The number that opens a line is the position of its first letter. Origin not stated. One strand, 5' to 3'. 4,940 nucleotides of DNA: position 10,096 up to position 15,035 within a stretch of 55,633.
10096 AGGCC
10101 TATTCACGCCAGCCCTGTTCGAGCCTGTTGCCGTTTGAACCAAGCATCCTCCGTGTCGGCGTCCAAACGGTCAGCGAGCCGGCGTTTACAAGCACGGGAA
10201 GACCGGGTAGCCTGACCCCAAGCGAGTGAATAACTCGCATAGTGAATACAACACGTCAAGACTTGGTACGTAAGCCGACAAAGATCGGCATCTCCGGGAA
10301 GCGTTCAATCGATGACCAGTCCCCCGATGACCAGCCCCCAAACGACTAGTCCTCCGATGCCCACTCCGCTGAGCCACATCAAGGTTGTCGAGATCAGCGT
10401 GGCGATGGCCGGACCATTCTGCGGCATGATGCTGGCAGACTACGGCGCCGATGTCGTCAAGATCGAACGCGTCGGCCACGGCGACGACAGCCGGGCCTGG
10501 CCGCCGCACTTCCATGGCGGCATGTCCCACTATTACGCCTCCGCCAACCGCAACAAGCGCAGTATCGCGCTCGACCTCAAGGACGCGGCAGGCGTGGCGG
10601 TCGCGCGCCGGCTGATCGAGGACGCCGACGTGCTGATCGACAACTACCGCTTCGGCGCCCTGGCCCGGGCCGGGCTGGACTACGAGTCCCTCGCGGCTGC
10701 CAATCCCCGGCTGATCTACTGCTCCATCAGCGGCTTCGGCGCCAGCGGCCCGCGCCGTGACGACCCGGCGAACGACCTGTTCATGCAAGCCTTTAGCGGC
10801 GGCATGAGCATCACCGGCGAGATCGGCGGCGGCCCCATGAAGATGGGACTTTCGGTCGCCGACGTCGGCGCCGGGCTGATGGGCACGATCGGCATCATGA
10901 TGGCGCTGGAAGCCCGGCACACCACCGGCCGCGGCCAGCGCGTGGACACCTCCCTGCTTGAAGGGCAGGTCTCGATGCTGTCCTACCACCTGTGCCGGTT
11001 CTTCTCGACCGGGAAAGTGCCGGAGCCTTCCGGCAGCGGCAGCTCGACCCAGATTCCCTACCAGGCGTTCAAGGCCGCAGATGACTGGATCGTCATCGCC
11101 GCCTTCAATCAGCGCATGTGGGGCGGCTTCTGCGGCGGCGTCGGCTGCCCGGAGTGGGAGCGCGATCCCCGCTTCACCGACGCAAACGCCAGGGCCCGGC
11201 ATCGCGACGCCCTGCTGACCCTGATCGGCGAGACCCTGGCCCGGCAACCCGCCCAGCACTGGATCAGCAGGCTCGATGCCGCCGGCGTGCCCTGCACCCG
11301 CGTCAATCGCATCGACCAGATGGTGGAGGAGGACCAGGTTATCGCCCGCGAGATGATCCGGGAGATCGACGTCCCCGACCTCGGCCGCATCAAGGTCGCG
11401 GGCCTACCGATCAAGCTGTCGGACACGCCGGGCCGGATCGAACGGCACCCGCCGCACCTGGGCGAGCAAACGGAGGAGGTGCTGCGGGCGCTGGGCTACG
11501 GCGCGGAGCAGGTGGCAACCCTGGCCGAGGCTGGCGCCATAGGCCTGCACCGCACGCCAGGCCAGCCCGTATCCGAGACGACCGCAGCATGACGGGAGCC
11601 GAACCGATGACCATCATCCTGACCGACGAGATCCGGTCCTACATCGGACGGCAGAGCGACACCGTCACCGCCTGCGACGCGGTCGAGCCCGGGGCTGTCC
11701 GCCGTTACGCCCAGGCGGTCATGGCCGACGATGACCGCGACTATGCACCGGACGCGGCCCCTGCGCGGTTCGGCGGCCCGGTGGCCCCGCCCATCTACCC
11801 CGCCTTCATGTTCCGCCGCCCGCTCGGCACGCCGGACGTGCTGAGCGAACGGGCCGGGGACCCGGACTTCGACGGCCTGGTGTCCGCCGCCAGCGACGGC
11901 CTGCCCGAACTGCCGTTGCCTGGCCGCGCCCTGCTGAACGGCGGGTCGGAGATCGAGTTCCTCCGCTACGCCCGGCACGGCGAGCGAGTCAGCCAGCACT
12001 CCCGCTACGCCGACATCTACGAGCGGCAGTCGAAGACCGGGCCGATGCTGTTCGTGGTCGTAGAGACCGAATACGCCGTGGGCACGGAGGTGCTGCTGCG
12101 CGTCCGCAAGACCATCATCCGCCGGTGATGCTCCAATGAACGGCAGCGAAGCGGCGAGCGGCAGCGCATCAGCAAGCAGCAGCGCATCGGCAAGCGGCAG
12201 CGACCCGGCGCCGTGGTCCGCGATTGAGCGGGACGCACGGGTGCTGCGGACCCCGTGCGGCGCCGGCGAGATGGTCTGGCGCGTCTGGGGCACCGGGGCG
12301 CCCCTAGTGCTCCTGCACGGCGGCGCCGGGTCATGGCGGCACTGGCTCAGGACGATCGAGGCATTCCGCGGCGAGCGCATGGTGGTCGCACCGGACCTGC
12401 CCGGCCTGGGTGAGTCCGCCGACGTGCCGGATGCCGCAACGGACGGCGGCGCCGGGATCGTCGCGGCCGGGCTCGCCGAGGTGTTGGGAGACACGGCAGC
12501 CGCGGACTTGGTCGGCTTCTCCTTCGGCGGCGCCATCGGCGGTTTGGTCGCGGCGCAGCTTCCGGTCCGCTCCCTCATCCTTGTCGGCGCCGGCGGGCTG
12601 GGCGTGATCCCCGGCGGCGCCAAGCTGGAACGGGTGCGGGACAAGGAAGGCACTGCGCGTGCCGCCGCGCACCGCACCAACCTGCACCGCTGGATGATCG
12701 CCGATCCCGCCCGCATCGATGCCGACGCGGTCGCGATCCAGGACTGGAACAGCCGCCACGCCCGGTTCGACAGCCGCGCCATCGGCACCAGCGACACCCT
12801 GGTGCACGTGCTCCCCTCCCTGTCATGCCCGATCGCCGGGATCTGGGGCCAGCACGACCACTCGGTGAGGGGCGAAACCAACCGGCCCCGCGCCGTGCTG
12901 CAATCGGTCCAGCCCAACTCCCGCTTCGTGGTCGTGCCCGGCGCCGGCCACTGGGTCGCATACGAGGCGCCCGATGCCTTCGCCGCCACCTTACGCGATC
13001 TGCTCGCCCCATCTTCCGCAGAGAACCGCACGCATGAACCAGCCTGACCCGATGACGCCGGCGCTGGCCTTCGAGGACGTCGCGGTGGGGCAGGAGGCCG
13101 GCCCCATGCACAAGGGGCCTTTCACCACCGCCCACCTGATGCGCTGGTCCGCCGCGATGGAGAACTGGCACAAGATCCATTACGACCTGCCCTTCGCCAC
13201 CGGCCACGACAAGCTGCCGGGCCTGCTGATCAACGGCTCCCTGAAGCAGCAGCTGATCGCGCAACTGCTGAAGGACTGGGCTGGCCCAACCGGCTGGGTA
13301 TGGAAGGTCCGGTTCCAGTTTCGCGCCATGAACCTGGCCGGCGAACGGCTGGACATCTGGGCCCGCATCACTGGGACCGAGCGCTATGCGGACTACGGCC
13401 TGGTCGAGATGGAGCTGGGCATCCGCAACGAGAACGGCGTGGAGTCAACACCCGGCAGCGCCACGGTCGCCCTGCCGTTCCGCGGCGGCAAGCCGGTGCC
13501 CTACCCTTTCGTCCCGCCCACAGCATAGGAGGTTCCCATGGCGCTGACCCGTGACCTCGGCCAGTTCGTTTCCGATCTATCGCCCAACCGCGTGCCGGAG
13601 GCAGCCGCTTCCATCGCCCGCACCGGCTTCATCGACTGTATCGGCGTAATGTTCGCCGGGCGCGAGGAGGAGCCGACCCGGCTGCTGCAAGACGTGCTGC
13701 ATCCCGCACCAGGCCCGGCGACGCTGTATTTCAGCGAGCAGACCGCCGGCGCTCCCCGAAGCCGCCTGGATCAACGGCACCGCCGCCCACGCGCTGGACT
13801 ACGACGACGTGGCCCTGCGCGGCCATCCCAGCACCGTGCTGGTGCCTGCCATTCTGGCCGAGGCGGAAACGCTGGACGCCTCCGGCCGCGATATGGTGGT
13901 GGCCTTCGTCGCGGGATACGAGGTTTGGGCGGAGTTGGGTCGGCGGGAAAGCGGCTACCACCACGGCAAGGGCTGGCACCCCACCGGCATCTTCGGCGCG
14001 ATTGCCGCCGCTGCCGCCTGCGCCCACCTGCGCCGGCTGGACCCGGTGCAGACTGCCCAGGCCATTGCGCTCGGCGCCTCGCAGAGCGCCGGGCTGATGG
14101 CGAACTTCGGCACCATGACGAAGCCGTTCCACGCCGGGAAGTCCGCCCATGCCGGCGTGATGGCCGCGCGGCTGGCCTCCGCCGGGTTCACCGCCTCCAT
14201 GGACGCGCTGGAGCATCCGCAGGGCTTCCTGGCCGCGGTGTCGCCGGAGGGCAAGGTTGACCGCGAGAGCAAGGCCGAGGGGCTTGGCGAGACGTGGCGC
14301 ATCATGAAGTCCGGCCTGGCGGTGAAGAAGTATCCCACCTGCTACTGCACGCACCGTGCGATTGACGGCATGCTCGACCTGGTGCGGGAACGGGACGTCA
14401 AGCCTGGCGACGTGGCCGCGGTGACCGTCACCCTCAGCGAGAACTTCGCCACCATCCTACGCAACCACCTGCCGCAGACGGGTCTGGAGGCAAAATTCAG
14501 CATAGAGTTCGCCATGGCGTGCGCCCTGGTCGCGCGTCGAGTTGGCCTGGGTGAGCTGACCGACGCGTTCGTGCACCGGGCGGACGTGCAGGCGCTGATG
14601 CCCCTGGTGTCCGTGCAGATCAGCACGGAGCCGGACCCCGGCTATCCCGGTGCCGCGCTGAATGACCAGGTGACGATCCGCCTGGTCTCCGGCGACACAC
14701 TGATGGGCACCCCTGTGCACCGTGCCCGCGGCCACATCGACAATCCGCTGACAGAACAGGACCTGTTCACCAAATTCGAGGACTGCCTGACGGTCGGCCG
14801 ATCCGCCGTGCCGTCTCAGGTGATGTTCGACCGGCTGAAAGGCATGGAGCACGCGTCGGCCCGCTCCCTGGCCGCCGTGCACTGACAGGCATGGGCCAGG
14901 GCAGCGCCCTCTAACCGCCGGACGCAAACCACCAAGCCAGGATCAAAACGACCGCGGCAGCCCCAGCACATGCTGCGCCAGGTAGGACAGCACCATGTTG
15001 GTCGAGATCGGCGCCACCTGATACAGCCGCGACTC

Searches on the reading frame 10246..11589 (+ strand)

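Call 78: search_protein_families(library=pfam, proteins=[window:10246-11589:+], max_evalue=0.01)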
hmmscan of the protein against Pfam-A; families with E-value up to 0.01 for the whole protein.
window:10246-11589:+ (448 aa): 1 family
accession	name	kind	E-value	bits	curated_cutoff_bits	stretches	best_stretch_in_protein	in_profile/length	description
PF02515.22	CoA_transf_3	-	1.1e-129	433.1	23.3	1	42-409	1-366/366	CoA-transferase family III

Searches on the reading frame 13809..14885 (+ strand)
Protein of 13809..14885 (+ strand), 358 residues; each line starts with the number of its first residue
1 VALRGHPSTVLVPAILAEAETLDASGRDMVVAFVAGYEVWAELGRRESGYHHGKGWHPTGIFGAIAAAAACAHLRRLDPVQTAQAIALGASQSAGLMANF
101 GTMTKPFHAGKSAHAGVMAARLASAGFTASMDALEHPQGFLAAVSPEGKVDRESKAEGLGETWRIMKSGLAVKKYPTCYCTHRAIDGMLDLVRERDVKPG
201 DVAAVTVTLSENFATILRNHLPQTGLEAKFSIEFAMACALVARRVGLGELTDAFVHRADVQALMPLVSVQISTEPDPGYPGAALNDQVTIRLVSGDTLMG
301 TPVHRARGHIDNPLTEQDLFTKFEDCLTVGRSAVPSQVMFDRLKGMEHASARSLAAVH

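Call 7: search_protein_families(library=pfam, proteins=[window:13809-14885:+])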
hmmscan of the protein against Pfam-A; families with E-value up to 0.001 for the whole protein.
window:13809-14885:+ (358 aa): 2 families
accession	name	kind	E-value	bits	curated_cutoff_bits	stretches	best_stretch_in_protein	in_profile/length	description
PF03972.19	MmgE_PrpD_N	-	1.2e-38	133.1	32.1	1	5-151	95-242/244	MmgE/PrpD N-terminal domain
PF19305.4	MmgE_PrpD_C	-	7.3e-30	104.5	32.1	1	175-328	1-153/173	MmgE/PrpD C-terminal domain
